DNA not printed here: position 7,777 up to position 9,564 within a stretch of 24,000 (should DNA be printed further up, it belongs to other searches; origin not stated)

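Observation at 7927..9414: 12-haem NrfH-like membrane cytochrome with CX3CH and CX4CH sites as the putative quinol:Arr electron donor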

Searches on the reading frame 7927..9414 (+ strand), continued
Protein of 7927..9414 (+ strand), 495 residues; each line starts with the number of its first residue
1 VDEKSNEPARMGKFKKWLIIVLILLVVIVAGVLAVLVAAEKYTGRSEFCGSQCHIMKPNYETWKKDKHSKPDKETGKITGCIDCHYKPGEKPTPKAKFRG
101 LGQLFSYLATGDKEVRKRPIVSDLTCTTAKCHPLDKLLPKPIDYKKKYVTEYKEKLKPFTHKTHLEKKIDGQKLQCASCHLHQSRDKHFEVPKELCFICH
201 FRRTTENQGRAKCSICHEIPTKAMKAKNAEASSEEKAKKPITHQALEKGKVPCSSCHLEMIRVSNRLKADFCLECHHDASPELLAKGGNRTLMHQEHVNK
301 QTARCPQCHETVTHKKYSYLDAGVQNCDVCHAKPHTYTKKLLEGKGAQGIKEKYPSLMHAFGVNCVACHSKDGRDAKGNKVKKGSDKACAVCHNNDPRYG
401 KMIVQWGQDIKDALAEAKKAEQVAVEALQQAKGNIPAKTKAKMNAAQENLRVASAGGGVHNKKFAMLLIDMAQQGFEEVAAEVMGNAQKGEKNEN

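Call 14: find_related_loci(query=A1, collection=genome_contigs, flank=8000)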
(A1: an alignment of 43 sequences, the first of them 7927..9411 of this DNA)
Query A1 (495 aa) in genome_contigs; peptide patterns used: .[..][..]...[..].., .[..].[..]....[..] (x = any residue, [..] = any of these).
327 stretches matched a pattern; 323 encode a relative of the query (tblastn E <= 1e-3); the best 80 are kept; 79 distinct loci.
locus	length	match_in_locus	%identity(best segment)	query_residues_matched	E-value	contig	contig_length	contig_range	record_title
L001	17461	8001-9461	69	13-494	0e+0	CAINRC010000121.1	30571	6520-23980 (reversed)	MAG: uncultured Geobacteraceae bacterium isolate MJ130617A_bin-286 genome assembly, contig: bin-286:121/182, whole genom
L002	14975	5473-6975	66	1-494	0e+0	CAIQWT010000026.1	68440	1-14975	MAG: uncultured Geobacteraceae bacterium isolate Ja1-D5_bin-289 genome assembly, contig: bin-289:026/109, whole genome s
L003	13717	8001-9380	72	40-494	0e+0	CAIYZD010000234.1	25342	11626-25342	MAG: uncultured Geobacteraceae bacterium isolate MJ-2014_bin-1737 genome assembly, contig: bin-1737:234/854, whole genom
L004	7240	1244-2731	67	1-489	0e+0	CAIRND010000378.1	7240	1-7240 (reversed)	MAG: uncultured Geobacteraceae bacterium isolate Ja_bin-5855 genome assembly, contig: bin-5855:378/705, whole genome sho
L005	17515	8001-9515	69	1-494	0e+0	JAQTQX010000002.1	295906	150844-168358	MAG: Desulfuromonadaceae bacterium isolate STB_15 NODE_75_length_295906_cov_6.437604_Sandtown_B, whole genome shotgun se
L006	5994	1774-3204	50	10-483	3e-165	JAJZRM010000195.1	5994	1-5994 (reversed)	MAG: Deltaproteobacteria bacterium isolate SKS1.bin8 NODE_23338_length_5994_cov_1.109255, whole genome shotgun sequence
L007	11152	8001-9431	50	9-483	3e-155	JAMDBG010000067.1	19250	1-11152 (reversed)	MAG: Deltaproteobacteria bacterium isolate FK_Sedi_B_Bin.221 NODE_10029_length_19250_cov_2.39821, whole genome shotgun s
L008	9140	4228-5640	53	30-490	6e-155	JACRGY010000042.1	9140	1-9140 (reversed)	MAG: Nitrospirae bacterium isolate NC_groundwater_1763_Pr3_B-0.1um_44_11 SR-2_scaffold_141_635595, whole genome shotgun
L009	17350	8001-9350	45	20-483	6e-131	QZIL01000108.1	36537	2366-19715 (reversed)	MAG: Nitrospiraceae bacterium isolate SURF_66 Ga0104751_1001686, whole genome shotgun sequence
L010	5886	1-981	61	165-490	2e-127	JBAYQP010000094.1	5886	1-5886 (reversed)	MAG: Desulfuromonadales bacterium isolate SO_2016_LW2_167 scaffold31344_LW138R_2016, whole genome shotgun sequence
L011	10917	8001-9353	43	36-495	5e-127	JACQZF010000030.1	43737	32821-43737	MAG: Nitrospirae bacterium isolate NC_groundwater_1560_Pr4_S-0.65um_46_16 SR1-18-Sp65_coassembly_scaffold_17492, whole g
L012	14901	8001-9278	45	38-481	4e-126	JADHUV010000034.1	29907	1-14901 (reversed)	MAG: Nitrospira sp. isolate BS150m-G55 BS-150m-C1256, whole genome shotgun sequence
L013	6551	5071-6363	45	36-483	5e-126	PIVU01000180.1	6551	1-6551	MAG: Nitrospirae bacterium isolate Glo_13 GloG15_CONTIG17474, whole genome shotgun sequence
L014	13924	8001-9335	45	32-483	1e-124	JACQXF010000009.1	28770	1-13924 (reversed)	MAG: Nitrospirae bacterium isolate NC_groundwater_1508_Pr4_B-0.1um_43_4 SR1-18-B1_scaffold_47746, whole genome shotgun s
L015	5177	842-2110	46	36-479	4e-123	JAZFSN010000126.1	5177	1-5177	MAG: Thermodesulfovibrionia bacterium isolate BS2bin.1 BS2bin.1_126, whole genome shotgun sequence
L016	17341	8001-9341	42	21-483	4e-122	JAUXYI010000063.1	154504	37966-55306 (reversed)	MAG: Thermodesulfovibrionia bacterium isolate C18_concoct.bin.153 C18_k141_351442, whole genome shotgun sequence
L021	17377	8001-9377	41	21-492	1e-117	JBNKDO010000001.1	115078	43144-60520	MAG: Desulfocapsaceae bacterium isolate F1.bin.35.orig k141_854603, whole genome shotgun sequence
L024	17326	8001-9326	41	14-477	1e-111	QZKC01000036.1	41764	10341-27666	MAG: Nitrospiraceae bacterium isolate SURF_23 Ga0104751_1001333, whole genome shotgun sequence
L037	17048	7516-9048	35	14-485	3e-98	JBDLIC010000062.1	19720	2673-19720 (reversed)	MAG: Nitrospirota bacterium isolate MAG011 MAG011_62, whole genome shotgun sequence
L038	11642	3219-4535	38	21-479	3e-98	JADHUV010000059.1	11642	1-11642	MAG: Nitrospira sp. isolate BS150m-G55 BS-150m-C5053, whole genome shotgun sequence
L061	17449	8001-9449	34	17-479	5e-88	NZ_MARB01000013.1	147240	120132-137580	Candidatus Thiodiazotropha endolucinida strain COS CODIS_contig000013, whole genome shotgun sequence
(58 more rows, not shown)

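Call 27: search_protein_families(library=ncbifam, proteins=[L061:10432-12957:+, L061:9520-10398:+, L061:12987-13640:+, L061:6549-7418:-, L021:10441-12969:+, L021:9511-10377:+, L021:13627-14214:+], max_evalue=1e-10)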
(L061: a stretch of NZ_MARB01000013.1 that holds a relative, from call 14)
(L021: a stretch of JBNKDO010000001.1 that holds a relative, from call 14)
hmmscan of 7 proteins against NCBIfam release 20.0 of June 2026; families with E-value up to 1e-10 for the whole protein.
L061:10432-12957:+ (841 aa): 22 families
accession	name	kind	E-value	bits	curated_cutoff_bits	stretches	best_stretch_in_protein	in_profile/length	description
NF012032.0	PRK15488.1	equivalog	8.8e-101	338.1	694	2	3-551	2-536/759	thiosulfate reductase PhsA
TIGR02166.1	dmsA_ynfE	subfamily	2.3e-83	280.6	777.7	2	4-586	1-605/794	DMSO/selenate family reductase complex A subunit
TIGR01591.1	Fdh-alpha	equivalog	3.1e-64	217.2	666.25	1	57-388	1-319/672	formate dehydrogenase subunit alpha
TIGR03479.1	DMSO_red_II_alp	subfamily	2e-58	198.2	984.75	2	93-294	104-304/913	molybdopterin-dependent oxidoreductase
NF041884.1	selenate_YnfF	exception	9.2e-52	175.9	1650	1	30-580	21-601/798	selenate/tellurate reductase subunit YnfF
NF011566.1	PRK14990.1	exception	3.9e-51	174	1600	1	4-585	14-624/814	dimethylsulfoxide reductase subunit A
NF041885.1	selenate_YnfE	exception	2.7e-50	171.1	1675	1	4-546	3-568/805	selenate/tellurate reductase subunit YnfE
NF041714.1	arsenate_red_ArrA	equivalog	6.6e-50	170.1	1600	1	4-386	3-399/848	arsenate respiratory reductase molybdopterin-containing subunit ArrA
NF041783.2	mnquin_red_QrcB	equivalog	4.2e-49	167.3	440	1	54-560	52-521/695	menaquinone reductase molybdopterin-binding-like subunit QrcB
TIGR00509.1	bisC_fam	subfamily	1.5e-39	135.9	1017.55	2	116-550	62-518/772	molybdopterin guanine dinucleotide-containing S/N-oxide reductase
TIGR01553.1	formate-DH-alph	equivalog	1.7e-36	125.4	814.2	1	4-294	2-301/1009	formate dehydrogenase-N subunit alpha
NF011567.1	PRK14991.1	equivalog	7.4e-33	113.4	1750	0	90-138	137-185/1022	tetrathionate reductase subunit TtrA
NF042978.1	EthbenzDh_ebdA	equivalog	6.5e-30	103.6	2000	1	92-291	125-323/977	ethylbenzene dehydrogenase subunit alpha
NF047855.1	AssmNtatRedNasC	equivalog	4.9e-28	97.8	1100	1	85-384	53-340/708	assimilatory nitrate reductase catalytic subunit NasC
NF041513.1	formate_DH_Act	exception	6.7e-28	97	1400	1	45-294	33-292/1067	formate dehydrogenase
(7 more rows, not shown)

L061:9520-10398:+ (292 aa): 15 families
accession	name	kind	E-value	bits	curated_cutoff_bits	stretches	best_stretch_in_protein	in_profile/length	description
NF011569.0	PRK14993.1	equivalog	3e-56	190.6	416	1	17-275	2-231/244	tetrathionate reductase subunit TtrB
NF045797.1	DsrO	equivalog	3e-53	180.7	200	2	148-266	117-234/235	sulfate reduction electron transfer complex DsrMKJOP subunit DsrO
NF041715.1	arsenate_red_ArrB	equivalog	8e-48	163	450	2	195-267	158-226/233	arsenate respiratory reductase iron-sulfur subunit ArrB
TIGR03149.1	cyt_nit_nrfC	equivalog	4.8e-43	147.1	377.6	1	19-266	3-216/225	cytochrome c nitrite reductase Fe-S protein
TIGR03478.1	DMSO_red_II_bet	subfamily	5.3e-32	111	480.7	1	90-268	113-255/321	DMSO reductase family type II enzyme, iron-sulfur subunit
TIGR02951.1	DMSO_dmsB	equivalog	5.7e-28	98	214.1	1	56-231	4-154/161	DMSO/selenate family reductase complex B subunit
NF042979.1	EthbenzDh_ebdB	equivalog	4.3e-26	91.6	740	1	91-268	136-277/354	ethylbenzene dehydrogenase subunit beta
NF041782.1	mnquin_red_QrcC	equivalog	2.4e-24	86.3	400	1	54-186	1-121/239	menaquinone reductase iron-sulfur cluster-binding subunit QrcC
NF045715.1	sulf_resp_HmcB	equivalog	1.8e-20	73.3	420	1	150-229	123-197/307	sulfate respiration complex iron-sulfur protein HmcB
NF008134.0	PRK10882.1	equivalog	4.3e-20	72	263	1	107-243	112-221/329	hydrogenase 2 operon protein HybA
NF038355.1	FDH3_beta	equivalog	3.7e-18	66.2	240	0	150-209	70-126/180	formate dehydrogenase FDH3 subunit beta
NF007658.0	PRK10330.1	equivalog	4.4e-17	62.1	260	1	152-231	75-158/181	electron transport protein HydN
TIGR01660.1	narH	equivalog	6.7e-16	57.8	524.05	0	88-232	163-274/492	nitrate reductase subunit beta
TIGR01582.1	FDH-beta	equivalog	1.3e-15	57.3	334.7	0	149-240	109-192/283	formate dehydrogenase subunit beta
NF009408.0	PRK12769.1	equivalog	1.2e-12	46.8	1003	1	57-224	6-141/659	formate-dependent uric acid utilization protein AegA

L061:12987-13640:+ (217 aa): 3 families
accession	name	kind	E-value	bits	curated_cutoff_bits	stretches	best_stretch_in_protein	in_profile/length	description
NF003442.0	PRK04976.1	equivalog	1.4e-15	57.8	132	1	12-208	9-205/211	molecular chaperone TorD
TIGR03482.1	DMSO_red_II_cha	subfamily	5.3e-14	52.7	152.3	1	67-207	53-188/197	DMSO reductase family type II enzyme chaperone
NF042981.1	EthbenzDh_ebdD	equivalog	6.2e-14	52.2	360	1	13-205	17-209/222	ethylbenzene dehydrogenase subunit delta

L061:6549-7418:- (289 aa): 3 families
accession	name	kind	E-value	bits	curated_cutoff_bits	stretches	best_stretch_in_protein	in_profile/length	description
TIGR01098.1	3A0109s03R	subfamily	3.5e-38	131.5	112.05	1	18-237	27-250/253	phosphate/phosphite/phosphonate ABC transporter substrate-binding protein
TIGR03431.1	PhnD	equivalog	1.6e-36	126.2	261.1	1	20-277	25-287/288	phosphonate ABC transporter substrate-binding protein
TIGR04553.1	ABC_peri_selen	hypoth_equivalog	6e-25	88.1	250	1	35-272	14-258/266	putative selenate ABC transporter substrate-binding protein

L021:10441-12969:+ (842 aa): 21 families
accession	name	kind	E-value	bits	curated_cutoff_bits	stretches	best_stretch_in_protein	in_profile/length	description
NF012032.0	PRK15488.1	equivalog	5.6e-92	309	694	2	3-551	2-539/759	thiosulfate reductase PhsA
TIGR02166.1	dmsA_ynfE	subfamily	2.6e-82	277.1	777.7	1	4-599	1-617/794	DMSO/selenate family reductase complex A subunit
TIGR01591.1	Fdh-alpha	equivalog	1.8e-60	204.8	666.25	1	57-567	1-504/672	formate dehydrogenase subunit alpha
NF041884.1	selenate_YnfF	exception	6.7e-53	179.7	1650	1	4-600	1-620/798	selenate/tellurate reductase subunit YnfF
NF041783.2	mnquin_red_QrcB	equivalog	3.6e-52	177.5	440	1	54-558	52-520/695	menaquinone reductase molybdopterin-binding-like subunit QrcB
NF041885.1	selenate_YnfE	exception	4.4e-51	173.6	1675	1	4-600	3-627/805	selenate/tellurate reductase subunit YnfE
NF011566.1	PRK14990.1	exception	6.1e-50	170.1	1600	1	4-602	14-640/814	dimethylsulfoxide reductase subunit A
TIGR03479.1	DMSO_red_II_alp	subfamily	3.2e-49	167.8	984.75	1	57-291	61-301/913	molybdopterin-dependent oxidoreductase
NF041714.1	arsenate_red_ArrA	equivalog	1.8e-48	165.3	1600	1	4-386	3-399/848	arsenate respiratory reductase molybdopterin-containing subunit ArrA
NF047855.1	AssmNtatRedNasC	equivalog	2.7e-30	105.3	1100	1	79-386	48-342/708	assimilatory nitrate reductase catalytic subunit NasC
TIGR01553.1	formate-DH-alph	equivalog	5.2e-30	103.9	814.2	1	4-292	2-299/1009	formate dehydrogenase-N subunit alpha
TIGR00509.1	bisC_fam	subfamily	1.2e-29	103.1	1017.55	1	118-386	64-343/772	molybdopterin guanine dinucleotide-containing S/N-oxide reductase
NF042978.1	EthbenzDh_ebdA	equivalog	1.9e-27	95.4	2000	1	93-291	126-323/977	ethylbenzene dehydrogenase subunit alpha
NF011567.1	PRK14991.1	equivalog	1.8e-25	88.9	1750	0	87-139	134-186/1022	tetrathionate reductase subunit TtrA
NF041513.1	formate_DH_Act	exception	4.5e-23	81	1400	1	44-293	32-291/1067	formate dehydrogenase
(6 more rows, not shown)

L021:9511-10377:+ (288 aa): 14 families
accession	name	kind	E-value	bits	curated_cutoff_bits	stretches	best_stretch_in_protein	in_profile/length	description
NF011569.0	PRK14993.1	equivalog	9.5e-46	156.2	416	2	145-266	116-225/244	tetrathionate reductase subunit TtrB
NF045797.1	DsrO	equivalog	7.7e-43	146.6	200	2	144-253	118-230/235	sulfate reduction electron transfer complex DsrMKJOP subunit DsrO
NF041715.1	arsenate_red_ArrB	equivalog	4.2e-38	131.2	450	2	47-181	4-109/233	arsenate respiratory reductase iron-sulfur subunit ArrB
TIGR03149.1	cyt_nit_nrfC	equivalog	6.9e-28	97.5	377.6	2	144-250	109-207/225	cytochrome c nitrite reductase Fe-S protein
TIGR03478.1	DMSO_red_II_bet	subfamily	3.9e-27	95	480.7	1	145-268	147-258/321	DMSO reductase family type II enzyme, iron-sulfur subunit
TIGR02951.1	DMSO_dmsB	equivalog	1.1e-22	80.8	214.1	1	49-226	5-154/161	DMSO/selenate family reductase complex B subunit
NF041782.1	mnquin_red_QrcC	equivalog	4.8e-21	75.5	400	1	46-263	1-225/239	menaquinone reductase iron-sulfur cluster-binding subunit QrcC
NF042979.1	EthbenzDh_ebdB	equivalog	2e-19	69.7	740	1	143-269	167-281/354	ethylbenzene dehydrogenase subunit beta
NF008134.0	PRK10882.1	equivalog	6.7e-17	61.5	263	1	94-234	107-217/329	hydrogenase 2 operon protein HybA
NF045715.1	sulf_resp_HmcB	equivalog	7.8e-16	58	420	1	145-227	123-200/307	sulfate respiration complex iron-sulfur protein HmcB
TIGR01582.1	FDH-beta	equivalog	1.7e-12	47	334.7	0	144-227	109-184/283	formate dehydrogenase subunit beta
NF038355.1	FDH3_beta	equivalog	3.2e-12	46.8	240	0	146-199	71-124/180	formate dehydrogenase FDH3 subunit beta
TIGR01660.1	narH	equivalog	8e-12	44.3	524.05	0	81-243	164-293/492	nitrate reductase subunit beta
NF007382.0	PRK09898.1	equivalog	6.4e-11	42.2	213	0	8-202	14-192/208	ferredoxin-like protein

L021:13627-14214:+ (195 aa): 0 families

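Call 33: list_cluster_members(proteins=[window:7927-9411:+, window:9383-11959:+, L061:10432-12954:+, L061:7965-9551:+, L021:10441-12966:+])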
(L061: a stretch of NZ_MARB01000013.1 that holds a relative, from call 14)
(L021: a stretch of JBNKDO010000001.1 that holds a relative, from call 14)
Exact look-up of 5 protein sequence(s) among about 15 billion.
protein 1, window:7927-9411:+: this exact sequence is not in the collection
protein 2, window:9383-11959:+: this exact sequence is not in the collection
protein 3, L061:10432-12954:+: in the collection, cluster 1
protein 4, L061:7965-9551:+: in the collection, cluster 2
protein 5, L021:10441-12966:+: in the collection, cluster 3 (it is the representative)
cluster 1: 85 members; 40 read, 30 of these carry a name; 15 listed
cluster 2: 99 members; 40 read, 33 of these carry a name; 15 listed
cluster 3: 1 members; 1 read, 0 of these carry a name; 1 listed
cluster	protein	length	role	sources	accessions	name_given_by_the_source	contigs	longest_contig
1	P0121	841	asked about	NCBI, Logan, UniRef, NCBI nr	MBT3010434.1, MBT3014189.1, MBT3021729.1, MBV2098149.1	MAG: molybdopterin-dependent oxidoreductase [Candidatus Thiodiazotropha sp. (ex Lucina ... | Dimethyl sulfoxide reductase subunit A n=2 Tax=Candidatus Thiodiazotropha TaxID=1913444 ... | molybdopterin-dependent oxidoreductase [Candidatus Thiodiazotropha endolucinida]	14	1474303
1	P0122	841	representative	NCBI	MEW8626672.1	MAG: molybdopterin-dependent oxidoreductase [Candidatus Thiodiazotropha sp.]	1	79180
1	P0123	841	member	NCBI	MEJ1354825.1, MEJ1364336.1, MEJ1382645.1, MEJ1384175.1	MAG: molybdopterin-dependent oxidoreductase [Candidatus Sedimenticola sp. (ex Thyasira ...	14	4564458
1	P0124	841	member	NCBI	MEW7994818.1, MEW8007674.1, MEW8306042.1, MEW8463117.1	MAG: molybdopterin-dependent oxidoreductase [gamma proteobacterium symbiont of ...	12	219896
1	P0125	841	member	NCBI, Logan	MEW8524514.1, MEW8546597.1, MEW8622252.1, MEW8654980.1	MAG: molybdopterin-dependent oxidoreductase [Candidatus Thiodiazotropha endolucinida]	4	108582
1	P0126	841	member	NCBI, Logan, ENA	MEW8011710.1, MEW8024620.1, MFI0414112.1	MAG: molybdopterin-dependent oxidoreductase [Candidatus Thiodiazotropha sp.]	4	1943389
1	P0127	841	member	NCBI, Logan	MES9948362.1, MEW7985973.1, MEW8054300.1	MAG: molybdopterin-dependent oxidoreductase [Candidatus Thiodiazotropha sp.]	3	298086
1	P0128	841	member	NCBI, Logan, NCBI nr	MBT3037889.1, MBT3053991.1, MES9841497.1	MAG: molybdopterin-dependent oxidoreductase [Candidatus Thiodiazotropha endolucinida] | molybdopterin-dependent oxidoreductase [Candidatus Thiodiazotropha sp. (ex Codakia ...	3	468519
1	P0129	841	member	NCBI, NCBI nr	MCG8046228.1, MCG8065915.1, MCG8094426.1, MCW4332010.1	MAG: molybdopterin-dependent oxidoreductase [Candidatus Thiodiazotropha endolucinida] | molybdopterin-dependent oxidoreductase [Candidatus Thiodiazotropha taylori]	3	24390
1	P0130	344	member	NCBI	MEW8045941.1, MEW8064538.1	MAG: molybdopterin-dependent oxidoreductase, partial [Candidatus Thiodiazotropha sp.]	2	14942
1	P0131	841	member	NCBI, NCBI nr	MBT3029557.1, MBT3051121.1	MAG: molybdopterin-dependent oxidoreductase [Candidatus Thiodiazotropha sp. (ex Lucina ... | molybdopterin-dependent oxidoreductase [Candidatus Thiodiazotropha sp. (ex Lucina ...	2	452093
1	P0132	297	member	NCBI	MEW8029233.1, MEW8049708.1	MAG: molybdopterin-dependent oxidoreductase, partial [Candidatus Thiodiazotropha sp.]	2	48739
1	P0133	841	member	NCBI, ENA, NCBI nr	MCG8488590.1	MAG: molybdopterin-dependent oxidoreductase [Chromatiales bacterium] | molybdopterin-dependent oxidoreductase [Chromatiales bacterium]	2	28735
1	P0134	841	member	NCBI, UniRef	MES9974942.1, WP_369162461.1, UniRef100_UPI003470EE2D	molybdopterin-dependent oxidoreductase [Candidatus Thiodiazotropha sp. LNASS1] | molybdopterin-dependent oxidoreductase n=1 Tax=Candidatus Thiodiazotropha sp. LNASS1 ...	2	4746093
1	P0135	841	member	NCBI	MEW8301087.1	MAG: molybdopterin-dependent oxidoreductase [Candidatus Thiodiazotropha sp.]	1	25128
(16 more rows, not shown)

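Call 40: predict_structure(alignment_id=A1)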
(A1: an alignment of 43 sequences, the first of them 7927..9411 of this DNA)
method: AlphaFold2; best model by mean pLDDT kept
length: 495 residues; sequences in the alignment: 43
mean_pLDDT: 73.4   pTM: 0.57
mean pLDDT of the five models: 73.4, 73.2, 71.6, 66.4, 62.6
residues with pLDDT >= 90: 69; 70-90: 248; 50-70: 149; < 50: 29
segments of 3 or more residues with pLDDT < 50: 1-8, 230-236, 261-263, 490-495
pLDDT, mean of each block of 10 residues (from residue 1): 46 73 89 80 70 74 82 77 70 72 65 57 74 74 74 73 67 74 68 60 50 72 68 50 82 67 53 60 67 75 69 60 56 81 77 78 76 79 84 85 92 96 92 83 94 89 93 95 72 40
secondary structure, 60 per line:
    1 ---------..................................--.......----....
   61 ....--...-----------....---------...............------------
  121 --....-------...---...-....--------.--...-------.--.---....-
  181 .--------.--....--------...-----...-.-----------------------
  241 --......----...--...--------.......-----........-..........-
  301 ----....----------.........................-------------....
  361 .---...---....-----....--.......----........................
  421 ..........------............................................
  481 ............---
elements in order: H10-43 H46-52 H57-64 H81-84 H94-108 H123-126 E140-142 H144-147 E159-161 H176-179 H193-196 H243-248 H269-275 H281-288 H290-299 H305-308 H319-343 H357-361 E371-374 E380-383 H386-392 H397-430 H437-492
